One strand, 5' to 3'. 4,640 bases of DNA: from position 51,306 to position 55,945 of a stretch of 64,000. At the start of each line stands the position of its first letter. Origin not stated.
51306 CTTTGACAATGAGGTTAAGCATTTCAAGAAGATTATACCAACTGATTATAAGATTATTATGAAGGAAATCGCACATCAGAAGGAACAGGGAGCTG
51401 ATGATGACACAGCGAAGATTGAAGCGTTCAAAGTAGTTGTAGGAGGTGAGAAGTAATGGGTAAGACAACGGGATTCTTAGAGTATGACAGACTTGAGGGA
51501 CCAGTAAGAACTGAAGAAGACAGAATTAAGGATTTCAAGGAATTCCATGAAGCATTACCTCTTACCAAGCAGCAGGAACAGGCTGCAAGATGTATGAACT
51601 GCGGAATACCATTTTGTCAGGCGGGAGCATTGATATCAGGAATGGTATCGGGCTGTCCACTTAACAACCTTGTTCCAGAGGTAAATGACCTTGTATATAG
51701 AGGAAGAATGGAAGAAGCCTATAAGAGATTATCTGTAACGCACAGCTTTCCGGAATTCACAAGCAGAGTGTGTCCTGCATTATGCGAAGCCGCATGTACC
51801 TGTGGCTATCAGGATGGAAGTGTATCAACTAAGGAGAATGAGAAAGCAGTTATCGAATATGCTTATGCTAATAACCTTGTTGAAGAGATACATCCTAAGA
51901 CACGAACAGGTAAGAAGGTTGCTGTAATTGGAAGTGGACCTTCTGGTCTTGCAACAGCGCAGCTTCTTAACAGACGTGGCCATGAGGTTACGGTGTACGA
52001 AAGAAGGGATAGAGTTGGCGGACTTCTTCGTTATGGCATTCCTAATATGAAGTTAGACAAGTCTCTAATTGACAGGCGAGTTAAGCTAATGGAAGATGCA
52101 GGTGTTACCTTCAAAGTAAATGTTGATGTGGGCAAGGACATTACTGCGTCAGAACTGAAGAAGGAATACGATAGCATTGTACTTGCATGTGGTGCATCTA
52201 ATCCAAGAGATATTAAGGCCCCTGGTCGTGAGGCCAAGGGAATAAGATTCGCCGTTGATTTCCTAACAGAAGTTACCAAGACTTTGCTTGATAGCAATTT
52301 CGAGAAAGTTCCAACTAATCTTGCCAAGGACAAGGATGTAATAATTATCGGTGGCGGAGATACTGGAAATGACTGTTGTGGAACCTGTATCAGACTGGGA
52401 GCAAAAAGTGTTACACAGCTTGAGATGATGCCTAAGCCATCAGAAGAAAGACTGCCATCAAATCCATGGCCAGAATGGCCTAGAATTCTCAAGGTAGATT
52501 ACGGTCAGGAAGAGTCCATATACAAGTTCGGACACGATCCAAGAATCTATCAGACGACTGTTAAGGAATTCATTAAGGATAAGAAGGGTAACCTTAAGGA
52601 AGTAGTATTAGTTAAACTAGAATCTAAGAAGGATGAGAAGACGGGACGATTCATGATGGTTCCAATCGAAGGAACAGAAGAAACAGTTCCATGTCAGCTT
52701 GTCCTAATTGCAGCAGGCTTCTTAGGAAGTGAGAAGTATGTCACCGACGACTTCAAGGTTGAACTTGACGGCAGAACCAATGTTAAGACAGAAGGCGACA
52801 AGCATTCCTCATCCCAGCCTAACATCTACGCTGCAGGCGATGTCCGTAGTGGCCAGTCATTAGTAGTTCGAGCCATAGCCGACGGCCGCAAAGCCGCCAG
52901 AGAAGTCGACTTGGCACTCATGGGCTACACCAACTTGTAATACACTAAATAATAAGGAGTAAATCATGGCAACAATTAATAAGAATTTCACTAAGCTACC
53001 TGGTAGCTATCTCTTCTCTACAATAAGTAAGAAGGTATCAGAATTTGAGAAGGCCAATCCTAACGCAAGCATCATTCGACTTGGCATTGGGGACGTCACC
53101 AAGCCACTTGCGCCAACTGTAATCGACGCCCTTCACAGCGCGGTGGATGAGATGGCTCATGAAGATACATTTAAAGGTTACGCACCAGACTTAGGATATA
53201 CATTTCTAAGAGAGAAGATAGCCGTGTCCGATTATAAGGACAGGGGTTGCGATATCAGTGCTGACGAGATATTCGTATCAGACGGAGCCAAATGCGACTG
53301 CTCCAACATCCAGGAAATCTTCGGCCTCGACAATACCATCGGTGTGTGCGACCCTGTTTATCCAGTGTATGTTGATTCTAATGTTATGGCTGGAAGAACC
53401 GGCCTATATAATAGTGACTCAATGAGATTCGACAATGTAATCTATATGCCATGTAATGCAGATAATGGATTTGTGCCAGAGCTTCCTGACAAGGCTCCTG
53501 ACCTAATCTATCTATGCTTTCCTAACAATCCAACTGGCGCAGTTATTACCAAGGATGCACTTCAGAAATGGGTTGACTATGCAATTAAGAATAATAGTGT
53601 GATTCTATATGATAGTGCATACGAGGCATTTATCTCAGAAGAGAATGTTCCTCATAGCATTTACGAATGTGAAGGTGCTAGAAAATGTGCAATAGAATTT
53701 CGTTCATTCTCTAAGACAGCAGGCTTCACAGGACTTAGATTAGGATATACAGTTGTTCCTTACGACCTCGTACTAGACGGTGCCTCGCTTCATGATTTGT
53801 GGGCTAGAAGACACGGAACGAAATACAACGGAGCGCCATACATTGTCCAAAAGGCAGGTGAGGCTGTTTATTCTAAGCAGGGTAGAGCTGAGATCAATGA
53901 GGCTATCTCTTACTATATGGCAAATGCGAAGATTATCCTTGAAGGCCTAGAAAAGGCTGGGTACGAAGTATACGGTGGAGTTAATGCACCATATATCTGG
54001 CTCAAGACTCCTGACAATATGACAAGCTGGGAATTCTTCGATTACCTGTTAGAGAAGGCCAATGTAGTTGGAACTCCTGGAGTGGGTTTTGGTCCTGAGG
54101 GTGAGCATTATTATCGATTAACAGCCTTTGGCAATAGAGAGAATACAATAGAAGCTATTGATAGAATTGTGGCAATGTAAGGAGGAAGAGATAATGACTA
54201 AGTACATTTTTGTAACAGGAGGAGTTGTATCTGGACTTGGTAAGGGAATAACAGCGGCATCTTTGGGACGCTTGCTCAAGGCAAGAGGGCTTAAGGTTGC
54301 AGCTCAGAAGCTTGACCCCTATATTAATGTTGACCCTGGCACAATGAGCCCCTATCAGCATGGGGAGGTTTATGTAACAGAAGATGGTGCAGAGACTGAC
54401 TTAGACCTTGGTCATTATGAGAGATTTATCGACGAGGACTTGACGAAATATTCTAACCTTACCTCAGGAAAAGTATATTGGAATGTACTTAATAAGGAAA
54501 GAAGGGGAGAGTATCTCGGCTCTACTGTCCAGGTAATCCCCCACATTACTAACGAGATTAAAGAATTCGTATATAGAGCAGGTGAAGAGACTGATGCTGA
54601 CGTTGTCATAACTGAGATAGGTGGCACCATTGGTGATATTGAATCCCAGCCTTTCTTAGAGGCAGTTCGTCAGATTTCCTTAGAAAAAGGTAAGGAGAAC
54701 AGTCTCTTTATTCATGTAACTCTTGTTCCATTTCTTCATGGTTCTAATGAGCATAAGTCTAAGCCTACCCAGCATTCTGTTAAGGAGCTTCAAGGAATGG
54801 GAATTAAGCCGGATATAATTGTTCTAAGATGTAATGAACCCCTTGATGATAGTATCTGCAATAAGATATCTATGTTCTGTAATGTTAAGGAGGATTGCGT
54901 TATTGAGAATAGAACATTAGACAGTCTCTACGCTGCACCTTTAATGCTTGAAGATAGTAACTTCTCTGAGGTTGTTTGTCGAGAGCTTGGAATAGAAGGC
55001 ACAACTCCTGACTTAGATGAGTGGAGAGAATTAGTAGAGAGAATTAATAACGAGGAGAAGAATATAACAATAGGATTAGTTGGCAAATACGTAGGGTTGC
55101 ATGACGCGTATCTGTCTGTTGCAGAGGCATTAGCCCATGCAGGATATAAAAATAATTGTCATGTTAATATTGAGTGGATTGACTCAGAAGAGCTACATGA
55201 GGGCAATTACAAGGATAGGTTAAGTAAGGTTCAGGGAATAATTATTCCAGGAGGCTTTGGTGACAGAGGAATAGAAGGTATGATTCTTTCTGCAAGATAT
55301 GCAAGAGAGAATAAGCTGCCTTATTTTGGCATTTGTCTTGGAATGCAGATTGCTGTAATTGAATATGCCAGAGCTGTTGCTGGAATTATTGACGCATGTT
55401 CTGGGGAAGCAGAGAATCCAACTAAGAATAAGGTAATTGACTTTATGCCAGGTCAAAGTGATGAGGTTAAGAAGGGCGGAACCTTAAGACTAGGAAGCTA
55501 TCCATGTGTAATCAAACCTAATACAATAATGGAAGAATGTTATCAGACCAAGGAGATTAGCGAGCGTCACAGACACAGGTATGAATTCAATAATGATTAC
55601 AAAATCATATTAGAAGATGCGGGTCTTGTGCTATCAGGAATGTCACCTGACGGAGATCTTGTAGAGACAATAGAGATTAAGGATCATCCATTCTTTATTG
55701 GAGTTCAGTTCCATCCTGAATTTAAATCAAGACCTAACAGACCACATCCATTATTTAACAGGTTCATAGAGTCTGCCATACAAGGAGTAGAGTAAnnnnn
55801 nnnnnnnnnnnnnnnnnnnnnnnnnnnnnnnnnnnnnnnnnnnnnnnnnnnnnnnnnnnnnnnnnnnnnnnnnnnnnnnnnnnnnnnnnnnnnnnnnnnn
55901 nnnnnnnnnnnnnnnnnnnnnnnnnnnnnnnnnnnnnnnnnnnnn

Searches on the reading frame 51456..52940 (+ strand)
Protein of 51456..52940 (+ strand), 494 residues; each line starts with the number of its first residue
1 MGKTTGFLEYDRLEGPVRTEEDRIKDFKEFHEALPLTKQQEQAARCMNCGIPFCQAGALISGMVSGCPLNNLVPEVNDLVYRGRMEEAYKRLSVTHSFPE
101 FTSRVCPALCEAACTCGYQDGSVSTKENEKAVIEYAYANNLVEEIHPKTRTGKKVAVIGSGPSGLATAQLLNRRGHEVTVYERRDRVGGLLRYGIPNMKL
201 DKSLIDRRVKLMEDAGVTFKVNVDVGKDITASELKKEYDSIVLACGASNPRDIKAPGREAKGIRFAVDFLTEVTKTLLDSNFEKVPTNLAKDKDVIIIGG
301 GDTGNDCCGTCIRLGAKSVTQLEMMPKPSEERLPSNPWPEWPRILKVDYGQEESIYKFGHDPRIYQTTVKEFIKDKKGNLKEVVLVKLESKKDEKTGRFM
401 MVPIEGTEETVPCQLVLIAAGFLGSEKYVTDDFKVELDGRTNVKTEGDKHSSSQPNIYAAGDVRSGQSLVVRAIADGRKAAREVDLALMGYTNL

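Call 20: search_protein_families(library=pfam, proteins=[window:51456-52940:+])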
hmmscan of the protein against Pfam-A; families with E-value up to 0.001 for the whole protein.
window:51456-52940:+ (494 aa): 15 families
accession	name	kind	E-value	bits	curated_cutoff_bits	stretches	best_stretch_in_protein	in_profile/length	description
PF07992.20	Pyr_redox_2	-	1e-32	114.2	26.1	3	153-329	1-178/291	Pyridine nucleotide-disulphide oxidoreductase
PF14691.11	Fer4_20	-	7.9e-16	58.3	25.8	1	23-139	1-111/113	Dihydroprymidine dehydrogenase domain II, 4Fe-4S cluster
PF00070.33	Pyr_redox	-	5.3e-12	46.5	22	1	154-222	1-60/82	Pyridine nucleotide-disulphide oxidoreductase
PF13450.12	NAD_binding_8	-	2.8e-11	44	21.9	1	157-191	1-35/68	NAD(P)-binding Rossmann-like domain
PF01593.30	Amino_oxidase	-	7e-10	39.2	19.8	1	163-192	2-31/443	Flavin containing amine oxidoreductase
PF13738.12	Pyr_redox_3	-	6.7e-08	32.6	30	0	143-187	157-199/305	Pyridine nucleotide-disulphide oxidoreductase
PF03486.20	HI0933_like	-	3.3e-07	30.4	50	1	154-188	2-36/244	HI0933-like protein Rossmann domain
PF01494.25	FAD_binding_3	-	1.3e-06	28.4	22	1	154-186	3-35/349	FAD binding domain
PF01266.30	DAO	-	1.4e-06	28.5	27.9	1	154-188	1-35/353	FAD dependent oxidoreductase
PF12831.13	FAD_oxidored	-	2e-05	24.5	27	1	155-192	2-39/416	FAD dependent oxidoreductase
PF00743.25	FMO-like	-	4.9e-05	22.4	22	1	153-193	2-42/532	Flavin-binding monooxygenase-like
PF01946.23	Thi4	-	0.00014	21.6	26.2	0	154-193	19-59/235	Thi4 family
PF00890.30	FAD_binding_2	-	0.00015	21.6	20.4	0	155-189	2-36/414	FAD binding domain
PF01262.27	AlaDh_PNT_C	-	0.00022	21.2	23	0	154-186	30-62/214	Alanine dehydrogenase/PNT, C-terminal domain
PF01210.29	NAD_Gly3P_dh_N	-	0.00044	20.7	23.1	1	154-187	1-34/158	NAD-dependent glycerol-3-phosphate dehydrogenase N-terminus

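Call 25: find_related_loci(query=window:51456-52937:+, collection=genome_contigs, flank=10000)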
Query window:51456-52937:+ (494 aa) in genome_contigs; peptide patterns used: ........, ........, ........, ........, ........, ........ (x = any residue, [..] = any of these).
600 stretches matched a pattern (row limit reached: there are more); 591 encode a relative of the query (tblastn E <= 1e-3); the best 80 are kept; 80 distinct loci.
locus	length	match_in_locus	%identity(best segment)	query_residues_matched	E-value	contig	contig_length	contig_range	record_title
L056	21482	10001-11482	97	1-494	0e+0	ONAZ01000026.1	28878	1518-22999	uncultured Lachnospiraceae bacterium isolate RUG145 genome assembly, contig: scaffold_1237, whole genome shotgun sequenc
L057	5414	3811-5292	80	1-494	0e+0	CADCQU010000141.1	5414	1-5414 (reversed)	MAG: uncultured Lachnospiraceae bacterium isolate RUG14896 genome assembly, contig: RUG14896_asm_141, whole genome shotg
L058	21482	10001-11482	81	1-494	0e+0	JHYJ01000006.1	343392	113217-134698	Lachnospiraceae bacterium AB2028 T322DRAFT_scaffold00004.4_C, whole genome shotgun sequence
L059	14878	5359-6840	79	1-494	0e+0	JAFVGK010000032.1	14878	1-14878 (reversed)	MAG: Blautia sp. isolate RGIG5147 Sheep_Abomasum-4__c61627, whole genome shotgun sequence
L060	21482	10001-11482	77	1-494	0e+0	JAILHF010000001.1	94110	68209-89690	MAG: Lachnospiraceae bacterium isolate RUI117 k141_14367792_flag=0_multi=31.9927_len=94110, whole genome shotgun sequenc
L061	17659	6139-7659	75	1-494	0e+0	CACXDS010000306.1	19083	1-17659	MAG: uncultured Lachnospiraceae bacterium isolate RUG11162 genome assembly, contig: RUG11162_asm_306, whole genome shotg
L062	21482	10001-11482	75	1-494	0e+0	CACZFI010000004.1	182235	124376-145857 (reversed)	MAG: uncultured Lachnospiraceae bacterium isolate RUG12564 genome assembly, contig: RUG12564_asm_4, whole genome shotgun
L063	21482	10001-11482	75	1-494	0e+0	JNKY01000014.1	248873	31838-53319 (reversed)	Lachnospiraceae bacterium C6A11 T542DRAFT_scaffold00004.4_C, whole genome shotgun sequence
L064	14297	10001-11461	75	7-494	0e+0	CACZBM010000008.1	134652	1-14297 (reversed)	MAG: uncultured Lachnospiraceae bacterium isolate RUG12474 genome assembly, contig: RUG12474_asm_8, whole genome shotgun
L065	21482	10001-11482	72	1-494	0e+0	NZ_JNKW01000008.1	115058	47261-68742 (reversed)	Lachnospira multipara LB2003 T537DRAFT_scaffold00007.7_C, whole genome shotgun sequence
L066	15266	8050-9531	72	1-494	0e+0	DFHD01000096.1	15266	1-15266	MAG TPA_asm: Lachnospiraceae bacterium UBA3732 UBA3732_contig_85495, whole genome shotgun sequence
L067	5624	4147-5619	71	1-491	0e+0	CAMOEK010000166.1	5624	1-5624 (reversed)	MAG: uncultured Lachnospiraceae bacterium isolate SRR873608_bin.78_metaWRAP_v1.3_MAG genome assembly, contig: NODE_50234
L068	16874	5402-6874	71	1-491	0e+0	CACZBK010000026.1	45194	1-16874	MAG: uncultured Lachnospiraceae bacterium isolate RUG12463 genome assembly, contig: RUG12463_asm_26, whole genome shotgu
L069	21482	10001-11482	68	1-494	0e+0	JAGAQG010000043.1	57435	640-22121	MAG: Lachnospiraceae bacterium isolate RGIG8675 Water_deer_Colon-1__c185761, whole genome shotgun sequence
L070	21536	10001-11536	68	1-494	0e+0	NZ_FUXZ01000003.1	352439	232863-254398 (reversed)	Eubacterium uniforme strain ATCC 35992, whole genome shotgun sequence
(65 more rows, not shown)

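Call 45: find_encoding_contigs(protein=window:51456-52940:+, flank=10000, max_places=10)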
Protein window:51456-52940:+ (494 aa): 16 contigs read that carry it; 7 places shown.
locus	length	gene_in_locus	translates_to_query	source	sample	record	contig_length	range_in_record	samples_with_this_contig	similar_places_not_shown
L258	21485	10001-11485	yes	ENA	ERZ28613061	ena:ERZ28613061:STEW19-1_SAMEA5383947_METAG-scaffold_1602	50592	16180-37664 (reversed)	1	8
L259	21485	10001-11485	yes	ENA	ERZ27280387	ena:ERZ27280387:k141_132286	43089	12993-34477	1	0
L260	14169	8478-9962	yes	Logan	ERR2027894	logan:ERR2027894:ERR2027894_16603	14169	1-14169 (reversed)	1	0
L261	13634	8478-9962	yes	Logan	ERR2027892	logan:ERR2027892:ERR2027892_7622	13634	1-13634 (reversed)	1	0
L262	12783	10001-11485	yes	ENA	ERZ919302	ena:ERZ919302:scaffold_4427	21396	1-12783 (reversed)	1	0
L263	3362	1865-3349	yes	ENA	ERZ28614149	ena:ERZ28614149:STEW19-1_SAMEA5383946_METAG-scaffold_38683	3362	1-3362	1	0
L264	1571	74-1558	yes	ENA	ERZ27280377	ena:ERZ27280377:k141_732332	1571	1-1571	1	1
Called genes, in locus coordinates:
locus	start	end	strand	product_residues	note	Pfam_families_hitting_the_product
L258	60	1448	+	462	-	PF13522:GATase_6, PF13537:GATase_7, PF00156:Pribosyltran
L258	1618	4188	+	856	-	PF01326:PPDK_N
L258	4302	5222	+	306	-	PF01381:HTH_3 (weak), PF13443:HTH_26 (faint), PF02661:Fic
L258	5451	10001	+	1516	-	PF00310:GATase_2, PF04898:Glu_syn_central, PF01645:Glu_synthase, PF01493:GXGXG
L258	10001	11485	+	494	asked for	PF14691:Fer4_20, PF07992:Pyr_redox_2, PF00070:Pyr_redox (weak), PF01266:DAO (weak), PF01494:FAD_binding_3 (weak), PF07992:Pyr_redox_2, PF01593:Amino_oxidase, PF13450:NAD_binding_8, +4 more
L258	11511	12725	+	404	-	PF00155:Aminotran_1_2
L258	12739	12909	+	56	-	PF06418:CTP_synth_N, PF01656:CbiA (weak)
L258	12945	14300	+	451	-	PF06418:CTP_synth_N, PF00117:GATase, PF07722:Peptidase_C26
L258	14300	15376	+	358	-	PF00988:CPSase_sm_chain, PF00117:GATase, PF07722:Peptidase_C26 (faint)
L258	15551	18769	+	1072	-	PF25596:CPSase_L_D1, PF02786:CPSase_L_D2, PF02787:CPSase_L_D3, PF25596:CPSase_L_D1, PF02222:ATP-grasp, PF02786:CPSase_L_D2, PF07478:Dala_Dala_lig_C, PF02142:MGS, +6 more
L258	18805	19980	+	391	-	PF03951:Gln-synt_N, PF00120:Gln-synt_C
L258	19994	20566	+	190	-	PF03861:ANTAR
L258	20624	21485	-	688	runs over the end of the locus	PF14262:Cthe_2159, PF18885:DUF5648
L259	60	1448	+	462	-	PF13522:GATase_6, PF13537:GATase_7, PF00156:Pribosyltran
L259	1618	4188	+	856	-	PF01326:PPDK_N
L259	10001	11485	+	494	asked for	PF14691:Fer4_20, PF07992:Pyr_redox_2, PF00070:Pyr_redox (weak), PF01266:DAO (weak), PF01494:FAD_binding_3 (weak), PF07992:Pyr_redox_2, PF01593:Amino_oxidase, PF13450:NAD_binding_8, +4 more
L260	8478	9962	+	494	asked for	PF14691:Fer4_20, PF07992:Pyr_redox_2, PF00070:Pyr_redox (weak), PF01266:DAO (weak), PF01494:FAD_binding_3 (weak), PF07992:Pyr_redox_2, PF01593:Amino_oxidase, PF13450:NAD_binding_8, +4 more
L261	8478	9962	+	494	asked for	PF14691:Fer4_20, PF07992:Pyr_redox_2, PF00070:Pyr_redox (weak), PF01266:DAO (weak), PF01494:FAD_binding_3 (weak), PF07992:Pyr_redox_2, PF01593:Amino_oxidase, PF13450:NAD_binding_8, +4 more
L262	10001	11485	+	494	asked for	PF14691:Fer4_20, PF07992:Pyr_redox_2, PF00070:Pyr_redox (weak), PF01266:DAO (weak), PF01494:FAD_binding_3 (weak), PF07992:Pyr_redox_2, PF01593:Amino_oxidase, PF13450:NAD_binding_8, +4 more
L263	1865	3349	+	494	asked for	PF14691:Fer4_20, PF07992:Pyr_redox_2, PF00070:Pyr_redox (weak), PF01266:DAO (weak), PF01494:FAD_binding_3 (weak), PF07992:Pyr_redox_2, PF01593:Amino_oxidase, PF13450:NAD_binding_8, +4 more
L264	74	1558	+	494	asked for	PF14691:Fer4_20, PF07992:Pyr_redox_2, PF00070:Pyr_redox (weak), PF01266:DAO (weak), PF01494:FAD_binding_3 (weak), PF07992:Pyr_redox_2, PF01593:Amino_oxidase, PF13450:NAD_binding_8, +4 more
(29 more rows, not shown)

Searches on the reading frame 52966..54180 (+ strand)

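Call 20: search_protein_families(library=pfam, proteins=[window:52966-54180:+])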
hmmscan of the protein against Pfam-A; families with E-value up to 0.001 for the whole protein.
window:52966-54180:+ (404 aa): 1 family
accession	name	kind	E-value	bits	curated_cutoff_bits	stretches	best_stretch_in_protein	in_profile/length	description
PF00155.27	Aminotran_1_2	-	6.4e-27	95.1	19.7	1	36-401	3-361/361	Aminotransferase class I and II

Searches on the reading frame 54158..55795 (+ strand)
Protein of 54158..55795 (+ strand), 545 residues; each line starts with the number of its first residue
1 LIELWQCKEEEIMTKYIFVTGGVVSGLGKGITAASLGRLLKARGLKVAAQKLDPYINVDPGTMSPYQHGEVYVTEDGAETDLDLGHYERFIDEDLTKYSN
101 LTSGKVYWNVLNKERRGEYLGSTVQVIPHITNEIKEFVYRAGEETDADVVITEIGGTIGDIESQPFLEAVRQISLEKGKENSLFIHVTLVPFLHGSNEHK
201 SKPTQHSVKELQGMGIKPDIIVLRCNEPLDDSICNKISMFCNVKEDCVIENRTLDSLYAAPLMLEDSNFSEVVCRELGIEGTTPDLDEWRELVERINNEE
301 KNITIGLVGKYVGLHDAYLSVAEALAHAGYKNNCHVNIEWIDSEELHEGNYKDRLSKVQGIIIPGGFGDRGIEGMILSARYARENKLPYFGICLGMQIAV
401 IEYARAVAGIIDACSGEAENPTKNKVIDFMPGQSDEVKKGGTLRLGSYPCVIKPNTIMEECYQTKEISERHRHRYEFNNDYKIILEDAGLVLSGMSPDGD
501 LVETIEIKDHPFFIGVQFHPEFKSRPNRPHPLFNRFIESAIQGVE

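Call 20: search_protein_families(library=pfam, proteins=[window:54158-55795:+])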
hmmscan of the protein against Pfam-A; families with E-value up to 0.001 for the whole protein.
window:54158-55795:+ (545 aa): 4 families
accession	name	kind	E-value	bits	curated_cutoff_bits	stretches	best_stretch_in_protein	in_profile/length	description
PF06418.20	CTP_synth_N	-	1.6e-126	421.5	26.1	1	15-278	1-264/265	CTP synthase N-terminus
PF00117.34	GATase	-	6.5e-44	150.3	22.8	1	315-538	3-189/190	Glutamine amidotransferase class-I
PF07722.19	Peptidase_C26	-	7.5e-10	39.4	20.5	1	380-521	99-219/219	Peptidase C26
PF01656.29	CbiA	-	2.5e-05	24.7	25.4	1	25-123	8-54/125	CobQ/CobB/MinD/ParA nucleotide binding domain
